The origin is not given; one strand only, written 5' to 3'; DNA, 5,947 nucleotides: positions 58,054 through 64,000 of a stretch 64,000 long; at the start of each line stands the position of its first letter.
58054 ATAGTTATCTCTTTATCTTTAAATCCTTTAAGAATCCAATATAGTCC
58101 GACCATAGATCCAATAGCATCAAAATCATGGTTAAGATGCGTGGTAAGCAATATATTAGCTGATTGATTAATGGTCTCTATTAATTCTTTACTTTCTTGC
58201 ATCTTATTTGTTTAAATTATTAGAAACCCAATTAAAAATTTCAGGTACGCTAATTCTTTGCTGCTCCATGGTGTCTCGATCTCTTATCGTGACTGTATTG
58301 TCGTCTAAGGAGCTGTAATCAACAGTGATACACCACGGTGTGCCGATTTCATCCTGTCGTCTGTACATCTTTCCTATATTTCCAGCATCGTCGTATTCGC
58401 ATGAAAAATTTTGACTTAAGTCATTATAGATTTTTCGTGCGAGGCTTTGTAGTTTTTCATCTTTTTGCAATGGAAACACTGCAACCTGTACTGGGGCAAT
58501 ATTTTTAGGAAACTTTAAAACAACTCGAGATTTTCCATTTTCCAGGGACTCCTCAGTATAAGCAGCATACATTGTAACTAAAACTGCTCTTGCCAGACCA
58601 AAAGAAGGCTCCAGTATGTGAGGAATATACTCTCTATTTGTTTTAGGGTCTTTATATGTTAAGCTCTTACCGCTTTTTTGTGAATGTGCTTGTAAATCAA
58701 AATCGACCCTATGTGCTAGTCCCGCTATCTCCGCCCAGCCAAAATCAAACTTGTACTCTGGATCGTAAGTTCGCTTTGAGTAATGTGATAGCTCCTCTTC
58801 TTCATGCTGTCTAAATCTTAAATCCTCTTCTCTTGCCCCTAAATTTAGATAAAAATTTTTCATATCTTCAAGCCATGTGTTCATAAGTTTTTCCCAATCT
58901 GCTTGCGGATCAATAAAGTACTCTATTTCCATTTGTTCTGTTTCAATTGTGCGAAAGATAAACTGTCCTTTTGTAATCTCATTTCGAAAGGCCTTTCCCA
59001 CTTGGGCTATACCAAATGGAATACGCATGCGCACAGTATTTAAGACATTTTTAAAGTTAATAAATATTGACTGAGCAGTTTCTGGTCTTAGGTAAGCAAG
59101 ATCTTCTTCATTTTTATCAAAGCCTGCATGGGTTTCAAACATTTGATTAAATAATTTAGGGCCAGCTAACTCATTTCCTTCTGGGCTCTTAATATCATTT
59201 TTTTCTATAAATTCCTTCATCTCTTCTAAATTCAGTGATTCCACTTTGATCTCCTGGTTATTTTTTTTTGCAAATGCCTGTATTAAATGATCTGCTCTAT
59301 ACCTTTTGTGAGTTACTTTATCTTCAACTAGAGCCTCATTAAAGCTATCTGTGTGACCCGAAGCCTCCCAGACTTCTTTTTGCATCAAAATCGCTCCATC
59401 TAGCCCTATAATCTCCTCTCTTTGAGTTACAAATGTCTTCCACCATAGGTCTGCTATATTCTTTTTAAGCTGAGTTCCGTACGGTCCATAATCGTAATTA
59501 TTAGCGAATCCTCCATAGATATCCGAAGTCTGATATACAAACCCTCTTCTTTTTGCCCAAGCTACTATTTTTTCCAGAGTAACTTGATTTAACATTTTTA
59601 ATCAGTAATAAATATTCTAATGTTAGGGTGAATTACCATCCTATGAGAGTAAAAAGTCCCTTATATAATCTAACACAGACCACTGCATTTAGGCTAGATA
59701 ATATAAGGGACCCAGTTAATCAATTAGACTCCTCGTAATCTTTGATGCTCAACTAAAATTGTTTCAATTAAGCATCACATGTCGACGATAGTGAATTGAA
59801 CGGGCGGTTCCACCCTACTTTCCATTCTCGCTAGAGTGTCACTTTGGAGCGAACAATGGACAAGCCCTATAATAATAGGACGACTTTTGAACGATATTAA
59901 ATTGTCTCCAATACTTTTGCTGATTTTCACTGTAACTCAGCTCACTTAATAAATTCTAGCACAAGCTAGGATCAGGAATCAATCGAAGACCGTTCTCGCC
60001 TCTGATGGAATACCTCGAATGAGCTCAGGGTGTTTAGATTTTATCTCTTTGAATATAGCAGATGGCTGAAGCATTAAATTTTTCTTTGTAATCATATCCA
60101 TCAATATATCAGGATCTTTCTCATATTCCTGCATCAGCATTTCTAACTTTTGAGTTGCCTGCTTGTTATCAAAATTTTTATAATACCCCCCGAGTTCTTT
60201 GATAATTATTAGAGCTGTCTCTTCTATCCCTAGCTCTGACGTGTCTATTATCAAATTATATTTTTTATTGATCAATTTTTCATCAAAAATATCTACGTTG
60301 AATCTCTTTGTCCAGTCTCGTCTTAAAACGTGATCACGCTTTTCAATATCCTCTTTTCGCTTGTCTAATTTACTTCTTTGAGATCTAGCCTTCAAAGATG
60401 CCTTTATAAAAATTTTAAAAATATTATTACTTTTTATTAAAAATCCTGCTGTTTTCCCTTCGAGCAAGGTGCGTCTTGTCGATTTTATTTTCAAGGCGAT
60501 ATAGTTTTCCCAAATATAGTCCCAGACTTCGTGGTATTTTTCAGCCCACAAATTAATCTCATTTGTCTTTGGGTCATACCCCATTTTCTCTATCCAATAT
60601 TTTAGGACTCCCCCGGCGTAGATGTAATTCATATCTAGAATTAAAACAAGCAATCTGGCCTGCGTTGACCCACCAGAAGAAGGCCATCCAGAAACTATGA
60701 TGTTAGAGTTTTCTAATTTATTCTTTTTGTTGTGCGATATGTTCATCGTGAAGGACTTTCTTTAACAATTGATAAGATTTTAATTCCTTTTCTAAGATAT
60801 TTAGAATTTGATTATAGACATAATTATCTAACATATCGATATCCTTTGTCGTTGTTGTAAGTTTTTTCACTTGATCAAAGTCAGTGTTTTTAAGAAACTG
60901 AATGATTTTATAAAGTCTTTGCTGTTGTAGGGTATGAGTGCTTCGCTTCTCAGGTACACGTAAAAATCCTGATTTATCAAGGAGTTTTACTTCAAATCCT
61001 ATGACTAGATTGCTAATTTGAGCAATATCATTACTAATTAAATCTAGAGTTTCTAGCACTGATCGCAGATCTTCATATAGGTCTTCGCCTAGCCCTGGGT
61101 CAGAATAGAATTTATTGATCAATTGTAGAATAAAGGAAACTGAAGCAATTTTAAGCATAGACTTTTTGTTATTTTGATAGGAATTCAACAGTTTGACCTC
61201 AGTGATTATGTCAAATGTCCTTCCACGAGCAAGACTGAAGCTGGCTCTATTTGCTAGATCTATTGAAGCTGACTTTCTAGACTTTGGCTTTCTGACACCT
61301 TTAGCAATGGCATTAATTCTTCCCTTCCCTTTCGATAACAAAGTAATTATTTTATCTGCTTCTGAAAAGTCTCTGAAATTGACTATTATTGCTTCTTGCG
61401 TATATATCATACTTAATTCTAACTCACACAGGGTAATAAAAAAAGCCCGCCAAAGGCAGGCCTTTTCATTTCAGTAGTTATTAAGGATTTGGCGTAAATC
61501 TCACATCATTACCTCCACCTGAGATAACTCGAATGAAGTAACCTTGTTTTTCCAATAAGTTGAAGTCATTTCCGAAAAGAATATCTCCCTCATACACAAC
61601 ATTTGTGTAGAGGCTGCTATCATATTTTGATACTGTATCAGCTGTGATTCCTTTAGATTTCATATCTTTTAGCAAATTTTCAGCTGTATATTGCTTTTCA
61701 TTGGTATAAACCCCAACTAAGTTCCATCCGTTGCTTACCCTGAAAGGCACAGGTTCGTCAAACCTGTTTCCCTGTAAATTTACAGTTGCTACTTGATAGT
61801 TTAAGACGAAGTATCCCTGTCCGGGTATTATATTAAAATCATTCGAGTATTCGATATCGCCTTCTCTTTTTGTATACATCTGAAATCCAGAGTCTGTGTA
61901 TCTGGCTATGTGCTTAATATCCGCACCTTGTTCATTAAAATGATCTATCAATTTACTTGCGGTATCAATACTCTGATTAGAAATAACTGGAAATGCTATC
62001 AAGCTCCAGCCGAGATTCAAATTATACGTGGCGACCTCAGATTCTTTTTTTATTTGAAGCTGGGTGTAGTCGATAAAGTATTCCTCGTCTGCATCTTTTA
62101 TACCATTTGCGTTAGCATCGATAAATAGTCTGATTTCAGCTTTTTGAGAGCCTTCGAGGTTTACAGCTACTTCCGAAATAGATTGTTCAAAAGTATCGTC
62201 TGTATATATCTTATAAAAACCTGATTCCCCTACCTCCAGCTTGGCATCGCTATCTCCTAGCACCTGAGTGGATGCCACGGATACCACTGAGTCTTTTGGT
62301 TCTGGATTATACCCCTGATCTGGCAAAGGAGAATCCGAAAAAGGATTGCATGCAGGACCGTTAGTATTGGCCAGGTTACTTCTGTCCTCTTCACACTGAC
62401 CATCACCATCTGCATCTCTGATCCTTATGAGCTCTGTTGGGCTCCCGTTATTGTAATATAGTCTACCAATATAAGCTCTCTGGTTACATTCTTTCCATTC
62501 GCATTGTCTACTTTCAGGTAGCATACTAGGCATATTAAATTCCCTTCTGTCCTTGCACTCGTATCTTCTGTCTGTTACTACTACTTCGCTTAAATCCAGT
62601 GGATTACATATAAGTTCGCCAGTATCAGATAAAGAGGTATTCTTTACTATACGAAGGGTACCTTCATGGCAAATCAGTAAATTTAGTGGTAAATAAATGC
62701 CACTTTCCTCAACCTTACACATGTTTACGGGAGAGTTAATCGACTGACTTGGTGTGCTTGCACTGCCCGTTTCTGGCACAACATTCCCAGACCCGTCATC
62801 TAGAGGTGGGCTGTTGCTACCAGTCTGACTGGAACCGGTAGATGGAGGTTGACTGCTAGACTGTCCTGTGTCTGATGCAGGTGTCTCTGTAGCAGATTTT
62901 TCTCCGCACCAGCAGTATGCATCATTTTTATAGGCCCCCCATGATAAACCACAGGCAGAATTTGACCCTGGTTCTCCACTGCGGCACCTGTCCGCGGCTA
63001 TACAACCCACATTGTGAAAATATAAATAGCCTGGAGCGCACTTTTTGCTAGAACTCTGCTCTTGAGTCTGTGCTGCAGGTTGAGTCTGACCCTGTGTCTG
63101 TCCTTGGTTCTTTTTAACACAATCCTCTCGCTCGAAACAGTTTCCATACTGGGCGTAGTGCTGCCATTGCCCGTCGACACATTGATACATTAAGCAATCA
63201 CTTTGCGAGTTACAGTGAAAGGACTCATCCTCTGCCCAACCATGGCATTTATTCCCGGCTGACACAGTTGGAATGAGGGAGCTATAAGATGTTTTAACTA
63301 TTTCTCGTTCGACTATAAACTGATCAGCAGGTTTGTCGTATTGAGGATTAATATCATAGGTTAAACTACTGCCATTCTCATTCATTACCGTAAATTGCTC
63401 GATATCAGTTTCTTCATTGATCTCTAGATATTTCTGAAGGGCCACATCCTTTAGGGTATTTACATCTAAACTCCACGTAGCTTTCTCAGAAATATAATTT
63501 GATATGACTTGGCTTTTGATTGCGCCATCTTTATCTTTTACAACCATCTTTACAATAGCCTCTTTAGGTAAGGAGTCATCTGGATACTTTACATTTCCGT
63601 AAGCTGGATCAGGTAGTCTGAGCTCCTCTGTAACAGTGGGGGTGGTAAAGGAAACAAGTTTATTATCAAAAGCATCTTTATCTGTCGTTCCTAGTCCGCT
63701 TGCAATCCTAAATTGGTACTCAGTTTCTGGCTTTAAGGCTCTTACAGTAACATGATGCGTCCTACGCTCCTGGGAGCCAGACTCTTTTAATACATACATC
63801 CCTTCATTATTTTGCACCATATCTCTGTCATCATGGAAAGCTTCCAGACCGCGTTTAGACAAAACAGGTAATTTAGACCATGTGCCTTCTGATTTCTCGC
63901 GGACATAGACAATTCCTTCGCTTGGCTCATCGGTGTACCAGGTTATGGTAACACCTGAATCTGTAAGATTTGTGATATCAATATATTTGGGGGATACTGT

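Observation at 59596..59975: T-box-like riboswitch leader upstream of glyQS with an unusually large antiterminator insertion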

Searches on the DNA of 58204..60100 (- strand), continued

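Call 81: search_with_rna_model(model_id=R1, sources=[L101, L102, L103, L104, L105, L106, L107, L108, L109, L110, L111, L112, L113, L114, L115, L116, L117, L118, L119, L120, L121, L122, L123, L124, L125, L126, L127, L128, L129, L130, L131, L132, L133, L134, L135, L136, L137, L138, L139, L140, L141, L142, L143, L144, L145, L146, L147, L148, L149, L150, L151, L152, L153, L154, L155, L156, L157, L158, L159, L160, L161, L162, L163, L164, L165, L167, L169, L170, L171, L172], max_evalue=0.05)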
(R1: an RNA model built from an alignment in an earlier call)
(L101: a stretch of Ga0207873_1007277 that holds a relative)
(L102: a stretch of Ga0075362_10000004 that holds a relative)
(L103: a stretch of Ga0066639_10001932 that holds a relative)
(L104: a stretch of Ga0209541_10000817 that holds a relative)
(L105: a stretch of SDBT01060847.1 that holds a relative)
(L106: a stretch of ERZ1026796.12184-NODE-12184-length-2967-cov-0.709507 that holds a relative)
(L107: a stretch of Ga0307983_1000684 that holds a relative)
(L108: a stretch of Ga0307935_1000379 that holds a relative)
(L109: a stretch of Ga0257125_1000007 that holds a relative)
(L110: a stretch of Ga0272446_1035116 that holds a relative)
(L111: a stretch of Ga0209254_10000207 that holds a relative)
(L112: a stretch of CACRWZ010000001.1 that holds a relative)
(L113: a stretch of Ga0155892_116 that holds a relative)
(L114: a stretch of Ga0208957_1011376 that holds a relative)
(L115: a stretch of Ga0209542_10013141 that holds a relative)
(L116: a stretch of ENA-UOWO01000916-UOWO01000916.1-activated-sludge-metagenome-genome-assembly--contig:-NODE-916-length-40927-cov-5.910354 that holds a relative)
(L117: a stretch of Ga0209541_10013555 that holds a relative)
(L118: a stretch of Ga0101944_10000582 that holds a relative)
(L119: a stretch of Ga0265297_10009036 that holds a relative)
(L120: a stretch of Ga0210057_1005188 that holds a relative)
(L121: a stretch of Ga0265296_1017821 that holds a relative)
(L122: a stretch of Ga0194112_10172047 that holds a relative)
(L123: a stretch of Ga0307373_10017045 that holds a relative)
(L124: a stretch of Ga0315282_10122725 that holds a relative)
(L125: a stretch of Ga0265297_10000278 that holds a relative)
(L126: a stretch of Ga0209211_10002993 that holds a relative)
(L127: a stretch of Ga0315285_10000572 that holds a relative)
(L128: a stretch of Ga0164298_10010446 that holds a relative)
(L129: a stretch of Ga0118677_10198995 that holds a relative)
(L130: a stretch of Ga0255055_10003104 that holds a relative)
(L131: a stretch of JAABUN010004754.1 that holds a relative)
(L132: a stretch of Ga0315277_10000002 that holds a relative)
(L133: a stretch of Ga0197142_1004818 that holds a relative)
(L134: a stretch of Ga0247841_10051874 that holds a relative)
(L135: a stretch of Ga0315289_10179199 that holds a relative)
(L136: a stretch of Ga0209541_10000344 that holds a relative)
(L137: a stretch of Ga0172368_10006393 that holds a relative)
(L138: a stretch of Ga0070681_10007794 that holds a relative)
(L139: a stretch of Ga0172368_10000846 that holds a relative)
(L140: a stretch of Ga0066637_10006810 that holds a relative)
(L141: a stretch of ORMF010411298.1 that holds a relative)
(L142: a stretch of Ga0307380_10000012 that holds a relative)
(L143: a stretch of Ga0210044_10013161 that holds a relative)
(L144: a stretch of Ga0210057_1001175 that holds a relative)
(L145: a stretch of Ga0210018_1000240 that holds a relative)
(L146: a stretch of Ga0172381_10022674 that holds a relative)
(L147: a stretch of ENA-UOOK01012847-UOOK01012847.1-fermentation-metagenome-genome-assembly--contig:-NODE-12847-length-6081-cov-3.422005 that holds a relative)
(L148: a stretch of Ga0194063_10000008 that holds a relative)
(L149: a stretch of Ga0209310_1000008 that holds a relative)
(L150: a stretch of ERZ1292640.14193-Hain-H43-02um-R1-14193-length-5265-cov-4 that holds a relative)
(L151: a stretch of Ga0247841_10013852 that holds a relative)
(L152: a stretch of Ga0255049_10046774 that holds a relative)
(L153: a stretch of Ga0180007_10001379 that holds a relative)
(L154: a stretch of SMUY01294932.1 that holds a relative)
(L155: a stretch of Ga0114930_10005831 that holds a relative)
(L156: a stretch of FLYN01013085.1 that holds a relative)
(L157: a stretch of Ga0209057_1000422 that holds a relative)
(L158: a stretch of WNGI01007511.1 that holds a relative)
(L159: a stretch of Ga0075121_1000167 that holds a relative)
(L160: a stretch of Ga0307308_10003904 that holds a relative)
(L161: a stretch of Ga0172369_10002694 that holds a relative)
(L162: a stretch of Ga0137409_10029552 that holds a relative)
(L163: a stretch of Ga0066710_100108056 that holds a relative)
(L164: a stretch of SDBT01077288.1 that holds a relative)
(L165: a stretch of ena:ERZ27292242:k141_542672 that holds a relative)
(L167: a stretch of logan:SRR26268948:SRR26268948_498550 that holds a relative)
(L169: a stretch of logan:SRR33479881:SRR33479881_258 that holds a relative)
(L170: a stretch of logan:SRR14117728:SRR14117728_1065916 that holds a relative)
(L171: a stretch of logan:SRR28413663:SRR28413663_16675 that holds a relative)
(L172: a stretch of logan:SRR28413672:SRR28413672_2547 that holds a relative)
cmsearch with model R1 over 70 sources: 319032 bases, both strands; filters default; matches with E-value up to 0.05: 7.
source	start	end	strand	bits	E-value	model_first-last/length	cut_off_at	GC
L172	989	1034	+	48.7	1.1e-12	1-44/44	no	0.43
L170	196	241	+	48.3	1.5e-12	1-44/44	no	0.48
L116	1888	1929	+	41.7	2.2e-10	1-44/44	no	0.5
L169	1888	1945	+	40.6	5.1e-10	1-44/44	no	0.4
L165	1762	1799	+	27.4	1.1e-05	1-44/44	no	0.42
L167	1260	1299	+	24.5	9.6e-05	1-44/44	no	0.45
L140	1885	1937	+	21.3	0.0011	1-44/44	no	0.55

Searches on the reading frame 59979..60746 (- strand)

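Call 5: search_protein_families(library=pfam, proteins=[window:59979-60746:-])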
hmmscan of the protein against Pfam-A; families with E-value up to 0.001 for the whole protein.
window:59979-60746:- (255 aa): 2 families
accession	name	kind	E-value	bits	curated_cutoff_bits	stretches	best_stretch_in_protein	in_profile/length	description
PF02224.24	Cytidylate_kin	-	1.5e-06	28.6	26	1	87-183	109-207/211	Cytidylate kinase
PF13207.12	AAA_17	-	0.00039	21.1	27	0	20-97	2-78/136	AAA domain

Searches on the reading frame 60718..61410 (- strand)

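Call 5: search_protein_families(library=pfam, proteins=[window:60718-61410:-])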
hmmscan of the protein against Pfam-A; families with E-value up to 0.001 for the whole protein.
window:60718-61410:- (230 aa): 2 families
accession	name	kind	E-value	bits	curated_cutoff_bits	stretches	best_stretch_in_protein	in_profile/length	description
PF11967.14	RecO_N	-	8.1e-19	67.9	27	1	1-78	1-80/80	Recombination protein O N terminal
PF02565.21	RecO_C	-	0.00027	21.2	22.1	0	86-149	5-64/157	Recombination protein O C terminal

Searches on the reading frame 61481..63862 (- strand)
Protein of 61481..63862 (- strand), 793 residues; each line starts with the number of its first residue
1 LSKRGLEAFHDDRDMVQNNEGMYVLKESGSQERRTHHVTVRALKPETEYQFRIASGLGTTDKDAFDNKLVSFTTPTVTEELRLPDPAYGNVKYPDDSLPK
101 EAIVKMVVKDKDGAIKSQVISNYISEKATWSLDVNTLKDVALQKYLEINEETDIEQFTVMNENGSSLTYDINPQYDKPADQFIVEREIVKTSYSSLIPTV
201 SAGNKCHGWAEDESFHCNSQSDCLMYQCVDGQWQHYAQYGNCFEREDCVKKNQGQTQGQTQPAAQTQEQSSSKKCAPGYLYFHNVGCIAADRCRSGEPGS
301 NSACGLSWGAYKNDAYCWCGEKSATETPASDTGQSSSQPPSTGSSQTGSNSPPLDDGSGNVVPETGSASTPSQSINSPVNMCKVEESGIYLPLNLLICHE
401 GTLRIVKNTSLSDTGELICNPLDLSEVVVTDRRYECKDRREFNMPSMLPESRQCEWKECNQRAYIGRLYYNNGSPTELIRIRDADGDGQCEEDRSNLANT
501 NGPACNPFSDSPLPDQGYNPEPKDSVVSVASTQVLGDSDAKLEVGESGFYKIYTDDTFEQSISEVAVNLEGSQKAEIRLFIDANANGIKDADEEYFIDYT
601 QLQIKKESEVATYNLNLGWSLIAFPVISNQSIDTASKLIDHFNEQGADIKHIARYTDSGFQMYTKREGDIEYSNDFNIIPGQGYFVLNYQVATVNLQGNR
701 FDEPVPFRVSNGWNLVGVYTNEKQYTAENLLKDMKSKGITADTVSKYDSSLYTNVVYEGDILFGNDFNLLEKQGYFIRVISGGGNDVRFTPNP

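Call 5: search_protein_families(library=pfam, proteins=[window:61481-63862:-])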
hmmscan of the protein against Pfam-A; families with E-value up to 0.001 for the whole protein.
window:61481-63862:- (793 aa): 1 family
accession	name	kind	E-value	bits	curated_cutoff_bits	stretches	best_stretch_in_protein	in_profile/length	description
PF16656.11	Pur_ac_phosph_N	-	0.00071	20.5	30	0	27-56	52-81/93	Purple acid Phosphatase, N-terminal domain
